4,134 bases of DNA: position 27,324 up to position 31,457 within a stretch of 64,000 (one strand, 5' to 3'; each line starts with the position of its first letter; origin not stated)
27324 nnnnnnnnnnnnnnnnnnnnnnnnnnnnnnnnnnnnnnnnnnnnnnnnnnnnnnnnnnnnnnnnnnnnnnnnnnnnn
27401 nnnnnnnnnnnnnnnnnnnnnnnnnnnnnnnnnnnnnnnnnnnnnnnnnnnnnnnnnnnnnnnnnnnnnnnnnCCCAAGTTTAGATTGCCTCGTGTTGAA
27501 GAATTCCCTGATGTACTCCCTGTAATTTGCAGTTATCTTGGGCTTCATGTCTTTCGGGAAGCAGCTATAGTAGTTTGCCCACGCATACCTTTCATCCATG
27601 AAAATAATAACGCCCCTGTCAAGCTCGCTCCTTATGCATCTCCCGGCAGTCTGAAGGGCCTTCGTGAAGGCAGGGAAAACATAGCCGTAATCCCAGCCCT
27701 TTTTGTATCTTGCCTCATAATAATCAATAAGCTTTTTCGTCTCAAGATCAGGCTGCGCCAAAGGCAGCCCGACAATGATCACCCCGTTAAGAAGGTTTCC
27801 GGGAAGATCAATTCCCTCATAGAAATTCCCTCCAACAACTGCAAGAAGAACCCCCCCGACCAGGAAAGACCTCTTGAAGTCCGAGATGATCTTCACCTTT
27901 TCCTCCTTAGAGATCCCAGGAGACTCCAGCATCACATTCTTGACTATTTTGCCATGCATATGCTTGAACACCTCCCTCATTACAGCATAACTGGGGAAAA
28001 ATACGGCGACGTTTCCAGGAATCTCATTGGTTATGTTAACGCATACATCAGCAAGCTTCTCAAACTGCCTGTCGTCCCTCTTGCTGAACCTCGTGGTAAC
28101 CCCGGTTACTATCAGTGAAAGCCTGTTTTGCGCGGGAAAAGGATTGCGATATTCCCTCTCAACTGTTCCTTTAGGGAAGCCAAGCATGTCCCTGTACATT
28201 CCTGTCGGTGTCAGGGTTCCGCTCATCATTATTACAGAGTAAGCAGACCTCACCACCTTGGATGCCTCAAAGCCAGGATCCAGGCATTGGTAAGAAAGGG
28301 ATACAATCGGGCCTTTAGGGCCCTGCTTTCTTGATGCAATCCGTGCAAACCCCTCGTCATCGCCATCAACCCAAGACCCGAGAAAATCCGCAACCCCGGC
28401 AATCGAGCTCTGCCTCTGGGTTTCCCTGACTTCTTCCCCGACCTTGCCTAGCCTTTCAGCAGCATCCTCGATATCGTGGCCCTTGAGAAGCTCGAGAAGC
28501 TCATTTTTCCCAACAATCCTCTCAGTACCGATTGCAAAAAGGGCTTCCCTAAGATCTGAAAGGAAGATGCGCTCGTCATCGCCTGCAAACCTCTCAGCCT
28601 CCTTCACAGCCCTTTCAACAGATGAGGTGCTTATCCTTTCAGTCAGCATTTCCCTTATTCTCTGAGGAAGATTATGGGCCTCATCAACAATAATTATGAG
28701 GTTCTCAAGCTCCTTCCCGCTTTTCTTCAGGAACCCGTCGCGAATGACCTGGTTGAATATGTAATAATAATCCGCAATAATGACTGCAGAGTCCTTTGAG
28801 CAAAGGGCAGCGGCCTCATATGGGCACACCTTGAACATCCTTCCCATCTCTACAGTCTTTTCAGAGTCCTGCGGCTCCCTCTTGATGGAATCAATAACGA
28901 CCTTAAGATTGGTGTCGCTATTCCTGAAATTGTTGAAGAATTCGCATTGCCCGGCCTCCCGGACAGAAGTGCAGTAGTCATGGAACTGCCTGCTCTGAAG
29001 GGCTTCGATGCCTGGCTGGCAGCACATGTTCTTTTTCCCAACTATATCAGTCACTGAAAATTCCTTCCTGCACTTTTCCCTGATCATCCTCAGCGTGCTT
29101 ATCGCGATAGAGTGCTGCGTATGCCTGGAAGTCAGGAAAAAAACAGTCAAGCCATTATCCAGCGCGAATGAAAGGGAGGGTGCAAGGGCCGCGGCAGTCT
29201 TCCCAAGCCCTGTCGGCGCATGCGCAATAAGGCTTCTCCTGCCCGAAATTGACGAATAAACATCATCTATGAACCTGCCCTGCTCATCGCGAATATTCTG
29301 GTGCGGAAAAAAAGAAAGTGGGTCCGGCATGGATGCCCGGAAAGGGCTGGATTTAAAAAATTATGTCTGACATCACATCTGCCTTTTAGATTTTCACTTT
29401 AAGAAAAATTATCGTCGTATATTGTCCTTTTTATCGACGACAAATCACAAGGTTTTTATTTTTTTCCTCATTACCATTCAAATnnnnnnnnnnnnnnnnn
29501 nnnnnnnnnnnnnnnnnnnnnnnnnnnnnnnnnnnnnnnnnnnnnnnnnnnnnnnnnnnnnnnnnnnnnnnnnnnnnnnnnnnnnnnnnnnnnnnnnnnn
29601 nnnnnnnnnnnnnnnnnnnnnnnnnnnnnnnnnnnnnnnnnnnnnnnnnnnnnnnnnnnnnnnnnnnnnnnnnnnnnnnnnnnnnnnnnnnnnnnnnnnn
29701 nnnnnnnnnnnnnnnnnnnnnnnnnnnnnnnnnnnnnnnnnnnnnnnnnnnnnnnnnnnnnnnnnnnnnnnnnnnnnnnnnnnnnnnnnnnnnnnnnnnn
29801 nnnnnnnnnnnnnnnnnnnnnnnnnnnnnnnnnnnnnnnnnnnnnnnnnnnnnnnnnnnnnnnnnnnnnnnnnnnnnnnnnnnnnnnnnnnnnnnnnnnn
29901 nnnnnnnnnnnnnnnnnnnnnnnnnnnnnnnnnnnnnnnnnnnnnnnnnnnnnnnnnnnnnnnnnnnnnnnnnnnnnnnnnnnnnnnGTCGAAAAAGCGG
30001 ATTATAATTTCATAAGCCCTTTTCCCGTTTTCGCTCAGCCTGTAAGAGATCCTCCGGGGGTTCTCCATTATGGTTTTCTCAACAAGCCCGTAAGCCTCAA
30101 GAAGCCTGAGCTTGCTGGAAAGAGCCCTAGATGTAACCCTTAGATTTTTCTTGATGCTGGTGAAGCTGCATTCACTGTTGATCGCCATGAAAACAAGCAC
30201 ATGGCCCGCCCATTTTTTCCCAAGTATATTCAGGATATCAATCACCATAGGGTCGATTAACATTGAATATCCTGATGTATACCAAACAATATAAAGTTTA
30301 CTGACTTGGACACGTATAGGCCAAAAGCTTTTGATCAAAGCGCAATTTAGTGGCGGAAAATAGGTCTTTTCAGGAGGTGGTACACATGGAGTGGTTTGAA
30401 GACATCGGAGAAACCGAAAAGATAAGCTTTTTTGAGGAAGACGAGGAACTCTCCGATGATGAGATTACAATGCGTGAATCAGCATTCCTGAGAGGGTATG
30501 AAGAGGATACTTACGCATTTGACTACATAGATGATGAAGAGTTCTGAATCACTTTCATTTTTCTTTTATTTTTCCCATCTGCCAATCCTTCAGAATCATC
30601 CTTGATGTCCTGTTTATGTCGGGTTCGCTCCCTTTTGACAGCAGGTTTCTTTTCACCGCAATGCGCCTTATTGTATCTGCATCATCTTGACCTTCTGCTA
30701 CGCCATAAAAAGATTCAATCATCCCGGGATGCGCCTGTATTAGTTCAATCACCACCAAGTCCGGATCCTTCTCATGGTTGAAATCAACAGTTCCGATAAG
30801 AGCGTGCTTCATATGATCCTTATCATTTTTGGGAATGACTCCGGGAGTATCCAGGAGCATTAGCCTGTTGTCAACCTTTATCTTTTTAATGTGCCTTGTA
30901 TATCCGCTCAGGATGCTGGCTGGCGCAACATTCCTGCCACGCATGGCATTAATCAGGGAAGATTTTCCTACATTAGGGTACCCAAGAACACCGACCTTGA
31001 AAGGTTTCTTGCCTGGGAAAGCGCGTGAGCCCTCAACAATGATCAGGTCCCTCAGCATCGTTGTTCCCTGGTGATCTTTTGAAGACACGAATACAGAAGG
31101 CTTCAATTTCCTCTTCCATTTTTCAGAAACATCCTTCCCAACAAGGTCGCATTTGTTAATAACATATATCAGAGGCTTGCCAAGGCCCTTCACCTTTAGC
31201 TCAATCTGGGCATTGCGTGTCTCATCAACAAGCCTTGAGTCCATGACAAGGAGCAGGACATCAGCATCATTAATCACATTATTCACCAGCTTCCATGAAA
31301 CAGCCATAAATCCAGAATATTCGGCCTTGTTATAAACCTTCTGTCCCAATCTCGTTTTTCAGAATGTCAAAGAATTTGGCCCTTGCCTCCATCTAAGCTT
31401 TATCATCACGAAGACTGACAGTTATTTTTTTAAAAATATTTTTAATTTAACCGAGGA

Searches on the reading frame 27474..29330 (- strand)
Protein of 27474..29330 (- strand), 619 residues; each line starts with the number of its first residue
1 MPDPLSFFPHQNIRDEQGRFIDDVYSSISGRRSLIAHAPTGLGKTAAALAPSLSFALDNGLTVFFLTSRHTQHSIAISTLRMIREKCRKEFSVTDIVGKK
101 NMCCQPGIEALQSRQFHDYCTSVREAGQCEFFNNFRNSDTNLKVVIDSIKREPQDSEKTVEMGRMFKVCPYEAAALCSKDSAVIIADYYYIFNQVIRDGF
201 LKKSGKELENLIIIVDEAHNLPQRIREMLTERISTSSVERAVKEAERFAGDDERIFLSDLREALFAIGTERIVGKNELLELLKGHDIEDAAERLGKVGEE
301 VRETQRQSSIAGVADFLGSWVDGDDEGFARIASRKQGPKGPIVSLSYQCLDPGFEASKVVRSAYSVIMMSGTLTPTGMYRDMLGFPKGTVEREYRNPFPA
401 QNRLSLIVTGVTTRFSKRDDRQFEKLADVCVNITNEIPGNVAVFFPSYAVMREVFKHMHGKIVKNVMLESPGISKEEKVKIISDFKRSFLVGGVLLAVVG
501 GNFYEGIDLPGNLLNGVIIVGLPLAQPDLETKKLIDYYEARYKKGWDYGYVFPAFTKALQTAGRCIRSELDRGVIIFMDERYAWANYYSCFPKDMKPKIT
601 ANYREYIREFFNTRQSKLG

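Call 22: search_protein_families(library=pfam, proteins=[window:27474-29330:-], max_evalue=0.001)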
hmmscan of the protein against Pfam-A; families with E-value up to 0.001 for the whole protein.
window:27474-29330:- (619 aa): 5 families
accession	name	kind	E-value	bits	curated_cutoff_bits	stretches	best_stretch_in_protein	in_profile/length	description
PF13307.12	Helicase_C_2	-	1.3e-42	146.2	25.3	1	431-597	2-169/170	Helicase C-terminal domain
PF06733.21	DEAD_2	-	9.7e-24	84.4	21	1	70-237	6-171/172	DEAD_2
PF06777.17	HBB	-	8.5e-15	55.3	30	1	287-415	62-188/190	Helical and beta-bridge domain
PF00270.35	DEAD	-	3.8e-07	30.4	26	1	20-67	7-52/167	DEAD/DEAH box helicase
PF04851.21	ResIII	-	1.7e-06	28.4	22.5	1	12-224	3-140/164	Type III restriction enzyme, res subunit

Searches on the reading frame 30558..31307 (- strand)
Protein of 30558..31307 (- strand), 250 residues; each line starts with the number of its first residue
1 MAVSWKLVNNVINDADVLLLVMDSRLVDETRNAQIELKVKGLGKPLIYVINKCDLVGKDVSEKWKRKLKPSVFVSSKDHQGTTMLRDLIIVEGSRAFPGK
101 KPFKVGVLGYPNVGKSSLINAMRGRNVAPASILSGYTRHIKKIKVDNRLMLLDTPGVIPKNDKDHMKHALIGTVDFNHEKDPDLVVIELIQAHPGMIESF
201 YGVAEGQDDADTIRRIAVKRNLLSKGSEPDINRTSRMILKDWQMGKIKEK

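Call 22: search_protein_families(library=pfam, proteins=[window:30558-31307:-], max_evalue=0.001)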
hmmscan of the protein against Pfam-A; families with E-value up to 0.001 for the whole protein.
window:30558-31307:- (250 aa): 5 families
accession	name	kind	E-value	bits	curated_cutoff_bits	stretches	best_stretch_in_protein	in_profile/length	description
PF01926.29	MMR_HSR1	-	2.8e-19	69.7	21.9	1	104-171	1-71/113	50S ribosome-binding GTPase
PF00350.29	Dynamin_N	-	1.8e-08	35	27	0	105-145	1-40/168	Dynamin family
PF02421.24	FeoB_N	-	2.6e-08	34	27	1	104-158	2-58/156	Ferrous iron transport protein B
PF03193.22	RsgA_GTPase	-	2.3e-05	24.7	30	1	45-157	55-168/174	RsgA GTPase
PF00009.33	GTP_EFTU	-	0.00066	19.8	26.5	0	8-63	86-142/188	Elongation factor Tu GTP binding domain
